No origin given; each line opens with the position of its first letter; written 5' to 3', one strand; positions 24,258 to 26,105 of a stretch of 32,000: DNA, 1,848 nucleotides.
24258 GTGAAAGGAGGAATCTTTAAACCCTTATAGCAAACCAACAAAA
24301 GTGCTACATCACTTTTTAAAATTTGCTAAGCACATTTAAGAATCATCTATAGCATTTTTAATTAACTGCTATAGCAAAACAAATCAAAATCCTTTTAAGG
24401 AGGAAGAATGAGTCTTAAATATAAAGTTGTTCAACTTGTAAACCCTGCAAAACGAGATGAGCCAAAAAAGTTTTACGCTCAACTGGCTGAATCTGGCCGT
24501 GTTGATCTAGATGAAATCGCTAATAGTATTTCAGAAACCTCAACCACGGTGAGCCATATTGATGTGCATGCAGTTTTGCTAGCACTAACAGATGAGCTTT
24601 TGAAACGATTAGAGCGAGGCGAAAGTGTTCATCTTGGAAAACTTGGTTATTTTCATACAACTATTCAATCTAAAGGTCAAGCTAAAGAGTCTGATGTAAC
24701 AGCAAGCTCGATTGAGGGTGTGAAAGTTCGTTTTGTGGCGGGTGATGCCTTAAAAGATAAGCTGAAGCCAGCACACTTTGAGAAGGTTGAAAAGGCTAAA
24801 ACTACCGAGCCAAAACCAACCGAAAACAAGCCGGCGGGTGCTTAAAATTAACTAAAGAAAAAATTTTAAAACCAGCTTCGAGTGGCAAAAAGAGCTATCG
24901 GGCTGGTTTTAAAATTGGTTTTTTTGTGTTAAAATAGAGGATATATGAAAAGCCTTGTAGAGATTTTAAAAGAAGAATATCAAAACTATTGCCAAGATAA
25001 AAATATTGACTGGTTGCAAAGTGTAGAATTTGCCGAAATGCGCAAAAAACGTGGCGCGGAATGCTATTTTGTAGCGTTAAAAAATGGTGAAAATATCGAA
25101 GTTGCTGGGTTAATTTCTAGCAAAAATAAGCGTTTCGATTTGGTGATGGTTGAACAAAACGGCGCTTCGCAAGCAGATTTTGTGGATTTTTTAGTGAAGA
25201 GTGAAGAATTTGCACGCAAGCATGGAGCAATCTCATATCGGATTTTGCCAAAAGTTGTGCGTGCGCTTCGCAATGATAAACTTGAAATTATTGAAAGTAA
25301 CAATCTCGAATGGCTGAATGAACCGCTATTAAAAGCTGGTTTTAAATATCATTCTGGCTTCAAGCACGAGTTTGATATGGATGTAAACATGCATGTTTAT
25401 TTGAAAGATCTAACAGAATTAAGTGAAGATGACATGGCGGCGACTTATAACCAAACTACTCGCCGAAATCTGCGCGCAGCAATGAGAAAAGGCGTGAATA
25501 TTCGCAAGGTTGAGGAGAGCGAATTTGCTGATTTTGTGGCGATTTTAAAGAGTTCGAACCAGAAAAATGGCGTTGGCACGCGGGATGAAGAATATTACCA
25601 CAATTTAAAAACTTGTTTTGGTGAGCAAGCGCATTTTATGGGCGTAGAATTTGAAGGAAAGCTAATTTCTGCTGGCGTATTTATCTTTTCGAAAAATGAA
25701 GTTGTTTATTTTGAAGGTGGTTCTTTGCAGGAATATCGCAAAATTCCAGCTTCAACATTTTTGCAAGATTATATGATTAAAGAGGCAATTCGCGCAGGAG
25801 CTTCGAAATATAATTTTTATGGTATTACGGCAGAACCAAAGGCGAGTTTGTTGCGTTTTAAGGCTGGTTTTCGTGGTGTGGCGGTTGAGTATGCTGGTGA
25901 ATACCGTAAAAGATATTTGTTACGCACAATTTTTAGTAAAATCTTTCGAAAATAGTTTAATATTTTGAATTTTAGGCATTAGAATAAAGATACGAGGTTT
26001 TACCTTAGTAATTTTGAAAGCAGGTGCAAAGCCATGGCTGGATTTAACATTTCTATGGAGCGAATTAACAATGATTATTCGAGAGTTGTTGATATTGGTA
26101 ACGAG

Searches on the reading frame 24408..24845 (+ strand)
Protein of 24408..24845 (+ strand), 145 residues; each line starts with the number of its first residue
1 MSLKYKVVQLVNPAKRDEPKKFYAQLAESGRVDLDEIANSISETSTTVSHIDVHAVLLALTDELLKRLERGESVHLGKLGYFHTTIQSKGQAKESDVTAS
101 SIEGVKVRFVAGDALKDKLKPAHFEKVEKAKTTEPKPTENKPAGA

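Call 3: search_protein_families(library=pfam, proteins=[window:24408-24845:+], max_evalue=0.1)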
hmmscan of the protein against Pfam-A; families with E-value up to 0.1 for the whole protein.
window:24408-24845:+ (145 aa): 5 families
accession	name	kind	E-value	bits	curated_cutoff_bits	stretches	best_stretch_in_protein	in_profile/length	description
PF18291.6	HU-HIG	-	2.8e-34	118.3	26.2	1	1-126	1-125/125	HU domain fused to wHTH, Ig, or Glycine-rich motif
PF14848.11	HU-DNA_bdg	-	6.8e-09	36.3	30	1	7-122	4-117/124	DNA-binding domain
PF00216.26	Bac_DNA_binding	-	8.8e-07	29.5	22.4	1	35-119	4-89/90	Bacterial DNA-binding protein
PF18175.6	HU-CCDC81_bac_2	-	0.044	14.1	35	0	39-88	5-53/70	CCDC81-like prokaryotic HU domain 2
PF14908.11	HU-CCDC81_euk_1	-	0.056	13.9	26.1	1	43-85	14-56/89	CCDC81 eukaryotic HU domain 1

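Call 44: find_related_loci(query=window:24408-24845:+, collection=metagenome_contigs, flank=10000)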
Query window:24408-24845:+ (145 aa) in metagenome_contigs; peptide patterns used: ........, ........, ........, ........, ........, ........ (x = any residue, [..] = any of these).
486 stretches matched a pattern; 32 encode a relative of the query (tblastn E <= 1e-3); 31 distinct loci.
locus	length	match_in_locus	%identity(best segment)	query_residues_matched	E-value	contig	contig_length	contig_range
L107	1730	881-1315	99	1-145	7e-99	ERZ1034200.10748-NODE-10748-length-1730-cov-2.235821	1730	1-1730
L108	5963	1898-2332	99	1-145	7e-93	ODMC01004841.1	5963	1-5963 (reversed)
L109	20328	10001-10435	99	1-145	7e-93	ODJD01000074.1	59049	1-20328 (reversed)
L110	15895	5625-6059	98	1-145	3e-92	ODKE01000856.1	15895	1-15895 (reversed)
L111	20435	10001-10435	98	1-145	5e-92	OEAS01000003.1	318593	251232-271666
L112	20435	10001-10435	98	1-145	4e-92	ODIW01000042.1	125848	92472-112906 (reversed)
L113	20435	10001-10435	98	1-145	6e-92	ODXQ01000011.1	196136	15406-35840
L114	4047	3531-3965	97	1-145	9e-92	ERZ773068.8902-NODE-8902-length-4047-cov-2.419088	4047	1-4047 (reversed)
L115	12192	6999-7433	97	1-145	2e-91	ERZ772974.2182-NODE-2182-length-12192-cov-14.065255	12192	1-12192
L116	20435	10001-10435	97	1-145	3e-91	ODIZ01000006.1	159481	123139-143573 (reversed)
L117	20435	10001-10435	97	1-145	4e-91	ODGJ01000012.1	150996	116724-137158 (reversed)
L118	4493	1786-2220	97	1-145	3e-91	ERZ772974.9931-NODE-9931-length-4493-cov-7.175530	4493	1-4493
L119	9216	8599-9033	97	1-145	5e-91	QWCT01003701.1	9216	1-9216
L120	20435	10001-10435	97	1-145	8e-91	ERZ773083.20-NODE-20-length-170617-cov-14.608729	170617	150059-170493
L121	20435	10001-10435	97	1-145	3e-90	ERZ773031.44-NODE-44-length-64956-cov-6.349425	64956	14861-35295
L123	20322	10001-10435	96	1-145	7e-90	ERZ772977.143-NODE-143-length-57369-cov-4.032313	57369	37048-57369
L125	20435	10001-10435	95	1-145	3e-89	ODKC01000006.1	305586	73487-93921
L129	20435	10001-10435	98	1-145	6e-93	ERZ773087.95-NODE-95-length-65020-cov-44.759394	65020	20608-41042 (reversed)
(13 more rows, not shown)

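Call 48: search_protein_families(library=padloc, proteins=[L109:6497-8581:+, L109:8668-9753:+, L112:6891-8714:+, L112:8698-9723:+, L119:5775-8003:+, L123:4809-6743:+, L123:6745-9309:+, L125:7168-8022:+, L125:8012-8824:+, L125:8821-9732:+], max_evalue=0.001)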
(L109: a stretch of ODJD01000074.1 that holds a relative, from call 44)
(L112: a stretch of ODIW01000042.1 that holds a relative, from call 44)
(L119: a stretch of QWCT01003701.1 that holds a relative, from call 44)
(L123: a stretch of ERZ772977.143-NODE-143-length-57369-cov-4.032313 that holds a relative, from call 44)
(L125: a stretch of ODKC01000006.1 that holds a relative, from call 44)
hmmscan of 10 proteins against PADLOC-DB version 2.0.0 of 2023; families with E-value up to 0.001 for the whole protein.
L109:6497-8581:+ (694 aa): 11 families
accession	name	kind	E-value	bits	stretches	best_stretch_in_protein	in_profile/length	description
PDLC03616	REase_MTase_IIG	-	7.6e-231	766.4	1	16-684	3-717/721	Type IIG restriction enzyme-methyltransferase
PDLC03602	REase_MTase_IIG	-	1.8e-41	140.5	1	26-603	10-551/637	Type IIG restriction enzyme-methyltransferase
PDLC03021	MTase_I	-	9.8e-24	82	1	311-617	105-417/491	Type I methyltransferase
PDLC03608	REase_MTase_IIG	-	7.9e-20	68.9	1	322-673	265-606/614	Type IIG restriction enzyme-methyltransferase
PDLC04134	mad2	-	5.6e-14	49.8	1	199-608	119-475/492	mads_2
PDLC03619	REase_MTase_IIG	-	2.5e-09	35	1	449-617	2-176/274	Type IIG restriction enzyme-methyltransferase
PDLC03026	MTase_I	-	8e-08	29.8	1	372-507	144-271/487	Type I methyltransferase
PDLC03030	MTase_I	-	2.9e-07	27.3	1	372-492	331-453/670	Type I methyltransferase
PDLC03025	MTase_I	-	2.8e-06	24.3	1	289-501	80-280/569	Type I methyltransferase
PDLC03317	MTase_II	-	6e-05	19.5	1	384-503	320-440/831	Type II methyltransferase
PDLC03028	MTase_I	-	0.00014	18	1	364-472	888-994/1236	Type I methyltransferase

L109:8668-9753:+ (361 aa): 2 families
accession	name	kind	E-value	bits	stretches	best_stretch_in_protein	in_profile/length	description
PDLC03593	Specificity_II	-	1.2e-29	101.4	2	21-174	44-198/405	Type II specificity subunit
PDLC03591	Specificity_II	-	7.1e-14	49.6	3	52-263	70-258/341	Type II specificity subunit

L112:6891-8714:+ (607 aa): 31 families (the best 25 are shown)
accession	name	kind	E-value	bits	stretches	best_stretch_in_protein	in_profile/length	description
PDLC03602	REase_MTase_IIG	-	5.6e-36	122.3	1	265-572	302-624/637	Type IIG restriction enzyme-methyltransferase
PDLC03021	MTase_I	-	9.6e-36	121.6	1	175-499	54-398/491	Type I methyltransferase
PDLC03616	REase_MTase_IIG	-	3.1e-34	116.4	1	201-501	313-619/721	Type IIG restriction enzyme-methyltransferase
PDLC03608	REase_MTase_IIG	-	4.5e-33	112.7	1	108-512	134-547/614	Type IIG restriction enzyme-methyltransferase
PDLC04134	mad2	-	1.5e-22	78.1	1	270-475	255-444/492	mads_2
PDLC03026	MTase_I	-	1.1e-19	69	1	266-478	120-357/487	Type I methyltransferase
PDLC03025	MTase_I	-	2.8e-19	67.2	1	232-403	110-278/569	Type I methyltransferase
PDLC03030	MTase_I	-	1.2e-16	58.3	1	267-380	311-433/670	Type I methyltransferase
PDLC03018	MTase_I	-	1.6e-16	57.9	1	200-355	224-375/749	Type I methyltransferase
PDLC03335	MTase_II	-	4.4e-16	56.7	1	247-404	40-206/607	Type II methyltransferase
PDLC03031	MTase_I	-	4.8e-16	56.1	1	190-410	96-302/834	Type I methyltransferase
PDLC03029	MTase_I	-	7.9e-15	52.3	1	235-406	153-294/661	Type I methyltransferase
PDLC03218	MTase_II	-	2.4e-13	47.5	1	267-403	246-382/532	Type II methyltransferase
PDLC03036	MTase_I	-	8.8e-11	38.9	1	280-408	209-342/635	Type I methyltransferase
PDLC03318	MTase_II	-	1.7e-10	37.9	1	267-331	325-389/723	Type II methyltransferase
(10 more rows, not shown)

L112:8698-9723:+ (341 aa): 8 families
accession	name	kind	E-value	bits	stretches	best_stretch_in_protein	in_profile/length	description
PDLC03591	Specificity_II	-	7.5e-36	121.8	2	95-323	97-325/341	Type II specificity subunit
PDLC03594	Specificity_II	-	4.1e-16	57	1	184-290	3-113/322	Type II specificity subunit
PDLC04137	mad5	-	1.7e-09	35.4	1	179-264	2-99/392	mads_5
PDLC03068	Specificity_I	-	7.4e-08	29.9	1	180-262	225-305/403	Type I specificity subunit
PDLC03593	Specificity_II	-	8.8e-08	29.4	1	178-277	211-311/405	Type II specificity subunit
PDLC03099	Specificity_I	-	1.8e-07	28.7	1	178-260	3-79/405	Type I specificity subunit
PDLC03116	Specificity_I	-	0.00025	18.3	1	179-257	13-85/409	Type I specificity subunit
PDLC03131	Specificity_I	-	0.00038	17.9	1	180-267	250-337/439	Type I specificity subunit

L119:5775-8003:+ (742 aa): 2 families
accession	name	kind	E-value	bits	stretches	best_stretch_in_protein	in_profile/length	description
PDLC05023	PDC-S46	-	7.6e-228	756.7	1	1-741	1-718/719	-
PDLC04889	PDC-S06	-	7.1e-11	39.3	2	261-596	261-582/693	-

L123:4809-6743:+ (644 aa): 50 families (the best 25 are shown)
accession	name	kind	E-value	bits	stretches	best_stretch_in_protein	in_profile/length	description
PDLC03354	MTase_II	-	2.5e-61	206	2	35-238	23-222/425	Type II methyltransferase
PDLC03636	MTase_III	-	1.4e-53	180.6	2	66-238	31-188/575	Type III methyltransferase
PDLC03339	MTase_II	-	2.9e-53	179.1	1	85-357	7-276/399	Type II methyltransferase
PDLC03300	MTase_II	-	7.9e-49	164.3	2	132-232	75-173/302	Type II methyltransferase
PDLC03633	MTase_III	-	2.9e-44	149.8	1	72-384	68-379/616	Type III methyltransferase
PDLC03635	MTase_III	-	1e-43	148.1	2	81-231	218-358/708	Type III methyltransferase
PDLC03644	MTase_III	-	3.8e-39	132.9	2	77-241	34-204/542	Type III methyltransferase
PDLC03371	MTase_II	-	5.3e-39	132.3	1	81-358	10-257/260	Type II methyltransferase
PDLC03634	MTase_III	-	1.9e-38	130.7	3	143-239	171-266/621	Type III methyltransferase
PDLC03299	MTase_II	-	1.8e-37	127.4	1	81-360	14-263/296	Type II methyltransferase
PDLC03638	MTase_III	-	2.4e-36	123.4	2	103-235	394-520/816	Type III methyltransferase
PDLC03641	MTase_III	-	6.8e-28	95.6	3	143-230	182-271/657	Type III methyltransferase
PDLC03632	MTase_III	-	2.9e-26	89.8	2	131-248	226-343/983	Type III methyltransferase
PDLC03238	MTase_II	-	6.7e-24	82.7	1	104-376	135-385/428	Type II methyltransferase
PDLC03216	MTase_II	-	8.5e-24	82.2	2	292-373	194-275/364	Type II methyltransferase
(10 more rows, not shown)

L123:6745-9309:+ (854 aa): 2 families
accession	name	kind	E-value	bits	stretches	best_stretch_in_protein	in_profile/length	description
PDLC03648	REase_III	-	2.5e-13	47.1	1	184-470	110-398/871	Type III restriction enzyme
PDLC04229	HEC-02B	-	0.00046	17.9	1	762-821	42-94/171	-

L125:7168-8022:+ (284 aa): 21 families
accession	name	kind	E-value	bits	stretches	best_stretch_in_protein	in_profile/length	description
PDLC03294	MTase_II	-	1.5e-107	357.3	1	10-282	3-271/272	Type II methyltransferase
PDLC03735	oMTase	-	4.3e-91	303.2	1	9-282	5-282/284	orphan methyltransferase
PDLC03261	MTase_II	-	2.8e-71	238.7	1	4-271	17-277/643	Type II methyltransferase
PDLC03344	MTase_II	-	4.5e-66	219.4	1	10-162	2-154/154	Type II methyltransferase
PDLC03729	oMTase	-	1.2e-62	209.9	1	11-279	4-266/275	orphan methyltransferase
PDLC03266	MTase_II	-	1.1e-59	200.2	1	7-280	10-281/285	Type II methyltransferase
PDLC03247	MTase_II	-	8.5e-33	111.8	1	16-282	7-265/282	Type II methyltransferase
PDLC03383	MTase_II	-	1.3e-31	108.2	1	12-283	19-314/318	Type II methyltransferase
PDLC03264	MTase_II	-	2e-26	91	1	12-282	12-283/306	Type II methyltransferase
PDLC03287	MTase_II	-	1.1e-25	88.6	1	16-282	368-641/646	Type II methyltransferase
PDLC03253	MTase_II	-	9.3e-21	72.7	1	10-281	2-252/253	Type II methyltransferase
PDLC03349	MTase_II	-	2.7e-16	57.6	2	114-237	189-308/374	Type II methyltransferase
PDLC03717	oMTase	-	5.1e-16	56.9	1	16-282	7-266/285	orphan methyltransferase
PDLC04018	PD-Lambda-5_B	-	1.3e-15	55.5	1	16-268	9-261/291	-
PDLC03302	MTase_II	-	2.2e-15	54.4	1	12-201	360-546/626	Type II methyltransferase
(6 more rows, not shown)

L125:8012-8824:+ (270 aa): 71 families (the best 25 are shown)
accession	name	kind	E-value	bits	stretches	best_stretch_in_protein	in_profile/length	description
PDLC03371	MTase_II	-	1.7e-111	369.9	1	14-265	2-256/260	Type II methyltransferase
PDLC03216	MTase_II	-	5.9e-85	283.4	1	21-265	10-259/364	Type II methyltransferase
PDLC03738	oMTase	-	2e-77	258.4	1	25-263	23-267/376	orphan methyltransferase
PDLC03302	MTase_II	-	3.2e-47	159.6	1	25-263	7-262/626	Type II methyltransferase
PDLC03299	MTase_II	-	2.1e-46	156.8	1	15-263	7-259/296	Type II methyltransferase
PDLC03279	MTase_II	-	5.9e-37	125.2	1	25-262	359-585/587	Type II methyltransferase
PDLC03387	MTase_II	-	8.9e-37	124.8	1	115-264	131-278/289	Type II methyltransferase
PDLC03339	MTase_II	-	9.6e-33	111.5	2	149-263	154-273/399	Type II methyltransferase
PDLC03320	MTase_II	-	3.4e-31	106.5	2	159-263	172-276/289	Type II methyltransferase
PDLC03353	MTase_II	-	3.5e-30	103.4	1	15-264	2-253/260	Type II methyltransferase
PDLC03265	MTase_II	-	9.2e-28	95.6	2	157-262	227-329/333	Type II methyltransferase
PDLC03300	MTase_II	-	1.5e-25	87.9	1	20-266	9-281/302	Type II methyltransferase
PDLC03230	MTase_II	-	1.6e-22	78.3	1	77-264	74-285/360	Type II methyltransferase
PDLC03228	MTase_II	-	9.9e-22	75.9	1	199-262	143-206/227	Type II methyltransferase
PDLC03238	MTase_II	-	1.4e-21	75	2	175-264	279-366/428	Type II methyltransferase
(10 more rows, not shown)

L125:8821-9732:+ (303 aa): 2 families
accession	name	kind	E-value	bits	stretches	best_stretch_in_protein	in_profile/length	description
PDLC03548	REase_II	-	4.6e-127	421.4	1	10-301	2-289/290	Type II restriction enzyme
PDLC03569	REase_II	-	7.3e-106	350.8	1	98-300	2-204/205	Type II restriction enzyme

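Call 49: search_protein_families(library=padloc, proteins=[L113:4599-5480:+, L113:5495-9676:+, L116:8258-9199:+, L116:9123-9755:+, L121:4153-5013:+, L121:5039-9055:+, L121:9124-9480:+, L129:8330-9760:+, L120:6461-8575:+, L120:8596-9753:+], max_evalue=0.001)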
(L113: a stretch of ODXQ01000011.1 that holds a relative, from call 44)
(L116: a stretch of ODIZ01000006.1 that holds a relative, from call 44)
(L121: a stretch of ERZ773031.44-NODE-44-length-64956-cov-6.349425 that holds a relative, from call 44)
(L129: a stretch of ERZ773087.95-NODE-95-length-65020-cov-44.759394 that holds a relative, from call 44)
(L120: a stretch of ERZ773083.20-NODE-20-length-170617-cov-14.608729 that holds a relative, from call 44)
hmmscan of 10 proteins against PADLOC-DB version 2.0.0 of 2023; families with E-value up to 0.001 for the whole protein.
L113:4599-5480:+ (293 aa): 10 families
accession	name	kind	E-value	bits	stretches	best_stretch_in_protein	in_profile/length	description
PDLC04134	mad2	-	6.3e-10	36.5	1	23-188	219-341/492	mads_2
PDLC03025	MTase_I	-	1.5e-07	28.5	1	69-135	146-209/569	Type I methyltransferase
PDLC03313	MTase_II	-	2.8e-07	27.4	1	75-191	13-115/563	Type II methyltransferase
PDLC03315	MTase_II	-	1e-06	25.9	1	70-131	2-65/502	Type II methyltransferase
PDLC03317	MTase_II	-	4e-06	23.4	1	72-152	285-371/831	Type II methyltransferase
PDLC03267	MTase_II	-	9.2e-06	22.8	1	77-152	8-79/539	Type II methyltransferase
PDLC03630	REase_MTase_IIG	-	0.00016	17.6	0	83-133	369-430/1100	Type IIG restriction enzyme-methyltransferase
PDLC03035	MTase_I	-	0.00024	17.8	1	81-125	171-211/653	Type I methyltransferase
PDLC03293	MTase_II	-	0.00081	16.3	0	79-141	11-70/427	Type II methyltransferase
PDLC03338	MTase_II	-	0.00099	15.9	0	82-189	127-232/604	Type II methyltransferase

L113:5495-9676:+ (1393 aa): 3 families
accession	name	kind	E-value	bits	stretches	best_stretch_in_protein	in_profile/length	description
PDLC03626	REase_MTase_IIG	-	1.7e-42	143.3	3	1053-1391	996-1358/1359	Type IIG restriction enzyme-methyltransferase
PDLC03375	MTase_II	-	2.3e-31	107.4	1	1068-1392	9-348/348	Type II methyltransferase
PDLC03338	MTase_II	-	5.9e-06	23.3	1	951-1092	131-268/604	Type II methyltransferase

L116:8258-9199:+ (313 aa): 16 families
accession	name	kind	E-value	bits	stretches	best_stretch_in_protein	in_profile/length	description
PDLC00801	Cyclase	-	3.9e-88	293.4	1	2-312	3-295/295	oligonucleotide-cyclase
PDLC00788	Cyclase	-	9.5e-57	190.7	1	57-309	30-294/297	oligonucleotide-cyclase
PDLC00794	Cyclase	-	9.1e-54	180.7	1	63-293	41-275/297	oligonucleotide-cyclase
PDLC00812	Cyclase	-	4.8e-30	102.4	1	67-293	88-331/352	oligonucleotide-cyclase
PDLC00789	Cyclase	-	1.3e-27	94.9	1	70-273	37-219/261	oligonucleotide-cyclase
PDLC00807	Cyclase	-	1.2e-25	88.4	1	35-293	49-306/342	oligonucleotide-cyclase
PDLC00772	Cyclase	-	1.3e-25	88.2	1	35-306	64-342/375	oligonucleotide-cyclase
PDLC00784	Cyclase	-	1.2e-17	62.2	2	119-302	149-333/351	oligonucleotide-cyclase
PDLC00823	Cyclase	-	1.2e-10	39.5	1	52-255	31-203/285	oligonucleotide-cyclase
PDLC00809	Cyclase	-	3e-08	31.6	1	70-229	46-188/295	oligonucleotide-cyclase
PDLC00822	Cyclase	-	8.1e-07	26.7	0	68-162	47-126/375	oligonucleotide-cyclase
PDLC00808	Cyclase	-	1e-06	26.3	1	52-272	37-239/325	oligonucleotide-cyclase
PDLC00810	Cyclase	-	2.3e-06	25.3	0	116-254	79-211/335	oligonucleotide-cyclase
PDLC00786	Cyclase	-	2.2e-05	22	0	71-92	51-72/293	oligonucleotide-cyclase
PDLC00803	Cyclase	-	0.00023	18.9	1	51-170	29-126/253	oligonucleotide-cyclase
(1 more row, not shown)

L116:9123-9755:+ (210 aa): 15 families
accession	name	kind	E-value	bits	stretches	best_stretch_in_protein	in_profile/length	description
PDLC00683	Effector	-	3e-52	175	1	23-209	1-180/185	2TM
PDLC00702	Effector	-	7.5e-29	98.5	1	33-204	8-191/211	2TM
PDLC00708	Effector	-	1.3e-28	97.8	1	41-205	15-188/191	2TM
PDLC00694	Effector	-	4.1e-19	66.9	1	37-206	9-187/208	2TM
PDLC00705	Effector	-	5.9e-16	57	1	36-205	21-196/203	2TM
PDLC00704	Effector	-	1.6e-14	52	1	56-205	30-197/207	2TM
PDLC00703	Effector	-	3.2e-14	51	1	49-200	26-185/204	2TM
PDLC00686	Effector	-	2.1e-11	41.8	1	39-208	25-206/209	2TM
PDLC00682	Effector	-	1.3e-10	39.4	1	37-199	16-201/218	2TM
PDLC00671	Effector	-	3.1e-09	35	1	118-200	118-207/223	2TM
PDLC00673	Effector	-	1.8e-08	32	1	120-204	99-187/214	2TM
PDLC00714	Effector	-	5.2e-07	27.4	1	39-208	12-192/200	2TM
PDLC00674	Effector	-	3.5e-06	24.6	1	114-198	121-211/246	2TM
PDLC00669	Effector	-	5.4e-05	20.8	1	56-118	24-89/206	2TM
PDLC00679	Effector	-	7.8e-05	20.5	0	114-199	107-199/218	2TM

L121:4153-5013:+ (286 aa): 11 families
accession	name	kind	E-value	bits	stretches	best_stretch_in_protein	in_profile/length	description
PDLC04134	mad2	-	5.7e-10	36.6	1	24-193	220-341/492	mads_2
PDLC03025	MTase_I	-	4e-09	33.7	1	53-135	130-209/569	Type I methyltransferase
PDLC03318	MTase_II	-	1.1e-06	25.3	1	75-176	334-434/723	Type II methyltransferase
PDLC03313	MTase_II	-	1.3e-06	25.3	1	75-134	13-74/563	Type II methyltransferase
PDLC03315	MTase_II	-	2.4e-06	24.7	1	70-132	2-66/502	Type II methyltransferase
PDLC03031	MTase_I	-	3.3e-06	23.6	1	82-126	182-223/834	Type I methyltransferase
PDLC03317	MTase_II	-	8.9e-06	22.3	1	72-151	285-370/831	Type II methyltransferase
PDLC03625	REase_MTase_IIG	-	1e-05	21.5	1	72-131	394-451/1109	Type IIG restriction enzyme-methyltransferase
PDLC03267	MTase_II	-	7.8e-05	19.8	1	77-139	8-65/539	Type II methyltransferase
PDLC03035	MTase_I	-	0.00031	17.4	1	81-125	171-211/653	Type I methyltransferase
PDLC03719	oMTase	-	0.0006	16.9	1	77-129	18-70/387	orphan methyltransferase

L121:5039-9055:+ (1338 aa): 4 families
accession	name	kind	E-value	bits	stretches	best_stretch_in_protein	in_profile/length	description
PDLC03626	REase_MTase_IIG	-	1.1e-43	147.1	3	1004-1336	1001-1358/1359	Type IIG restriction enzyme-methyltransferase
PDLC03375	MTase_II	-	4.5e-32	109.8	1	1013-1337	9-348/348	Type II methyltransferase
PDLC03338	MTase_II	-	8.4e-09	32.7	1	887-1037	130-268/604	Type II methyltransferase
PDLC03313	MTase_II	-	7.3e-05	19.5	0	884-1025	20-155/563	Type II methyltransferase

L121:9124-9480:+ (118 aa): 0 families

L129:8330-9760:+ (476 aa): 121 families (the best 25 are shown)
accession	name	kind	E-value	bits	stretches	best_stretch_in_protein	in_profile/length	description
PDLC02358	Old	-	3.2e-51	172.8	1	1-347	2-349/578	Old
PDLC02979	AriA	-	1.6e-30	105.1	1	1-325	1-372/373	-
PDLC02980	AriA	-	8.2e-25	86.4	1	26-326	1-303/304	-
PDLC00069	GajA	-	8.8e-22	75.3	2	1-74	1-81/687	AAA ATPase domain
PDLC00091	GajA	-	3e-20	70.6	2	1-59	1-66/627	AAA ATPase domain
PDLC00096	GajA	-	6.5e-20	69.4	2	1-56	1-56/630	AAA ATPase domain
PDLC03878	NsnB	-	4.1e-18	64.3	1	3-336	2-291/345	-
PDLC00102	GajA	-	4.9e-18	62.9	2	1-50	1-49/532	AAA ATPase domain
PDLC04135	mad3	-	1e-17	62.8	1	2-332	1-332/374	mads_3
PDLC00278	PtuA1|PtuA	-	1.6e-17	61.9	2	1-45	1-44/436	AAA ATPase domain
PDLC00086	GajA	-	2.6e-17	60.8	2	255-346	281-363/600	AAA ATPase domain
PDLC00271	PtuA1|PtuA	-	8.6e-17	59.8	2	1-47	1-46/421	AAA ATPase domain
PDLC02335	AbiLi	-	8.9e-17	59.1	1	3-349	50-259/326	AbiLi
PDLC00075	GajA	-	1.1e-16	58.4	1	28-333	26-317/536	AAA ATPase domain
PDLC04213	HEC-02A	-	2.1e-16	58.4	2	1-141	1-143/337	-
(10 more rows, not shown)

L120:6461-8575:+ (704 aa): 12 families
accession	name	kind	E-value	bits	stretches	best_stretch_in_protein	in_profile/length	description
PDLC03616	REase_MTase_IIG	-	1.1e-234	779.1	1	26-694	3-717/721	Type IIG restriction enzyme-methyltransferase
PDLC03602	REase_MTase_IIG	-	1.4e-44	150.8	1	35-625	9-563/637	Type IIG restriction enzyme-methyltransferase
PDLC03021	MTase_I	-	1.3e-24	84.9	1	317-630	107-420/491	Type I methyltransferase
PDLC03608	REase_MTase_IIG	-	3.7e-20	70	1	361-620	294-547/614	Type IIG restriction enzyme-methyltransferase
PDLC04134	mad2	-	5.3e-14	49.9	1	209-612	119-471/492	mads_2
PDLC03026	MTase_I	-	5.8e-09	33.6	1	335-583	101-355/487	Type I methyltransferase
PDLC03619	REase_MTase_IIG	-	6.7e-09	33.6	1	459-632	2-181/274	Type IIG restriction enzyme-methyltransferase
PDLC03030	MTase_I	-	6e-07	26.3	1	383-485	332-437/670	Type I methyltransferase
PDLC03031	MTase_I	-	1.3e-05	21.6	1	384-485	188-275/834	Type I methyltransferase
PDLC03028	MTase_I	-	1.5e-05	21.2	1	382-480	898-992/1236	Type I methyltransferase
PDLC03218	MTase_II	-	3.3e-05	20.7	0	384-509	268-382/532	Type II methyltransferase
PDLC03317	MTase_II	-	0.00023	17.6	1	395-512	321-439/831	Type II methyltransferase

L120:8596-9753:+ (385 aa): 5 families
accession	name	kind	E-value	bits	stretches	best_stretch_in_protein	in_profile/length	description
PDLC03593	Specificity_II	-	1.1e-30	104.9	1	3-384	10-395/405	Type II specificity subunit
PDLC03591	Specificity_II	-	1.9e-20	71.1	1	35-359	31-327/341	Type II specificity subunit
PDLC03131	Specificity_I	-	9.1e-06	23.2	1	158-324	200-357/439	Type I specificity subunit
PDLC03068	Specificity_I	-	2.5e-05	21.6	1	206-341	223-350/403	Type I specificity subunit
PDLC03144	Specificity_I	-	0.0003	18.5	0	200-321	8-123/388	Type I specificity subunit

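Call 64: search_protein_families(library=ncbifam, proteins=[L119:5775-8003:+], max_evalue=0.01)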
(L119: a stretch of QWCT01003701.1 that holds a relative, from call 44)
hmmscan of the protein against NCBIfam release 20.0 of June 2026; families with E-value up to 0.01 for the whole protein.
L119:5775-8003:+ (742 aa): 1 family
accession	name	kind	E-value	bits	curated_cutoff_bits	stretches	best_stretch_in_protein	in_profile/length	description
TIGR00611.2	recf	equivalog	0.00014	21.2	172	1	419-477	269-329/339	DNA replication/repair protein RecF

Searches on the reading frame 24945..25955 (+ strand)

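Call 3: search_protein_families(library=pfam, proteins=[window:24945-25955:+], max_evalue=0.1)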
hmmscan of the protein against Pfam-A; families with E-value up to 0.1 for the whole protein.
window:24945-25955:+ (336 aa): 2 families
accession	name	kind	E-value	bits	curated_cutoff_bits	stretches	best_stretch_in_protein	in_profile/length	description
PF02388.22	FemAB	-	1.3e-54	186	24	2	9-232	3-234/406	FemAB family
PF13480.13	Acetyltransf_6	-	9.4e-09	36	22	1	172-294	3-137/143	Acetyltransferase (GNAT) domain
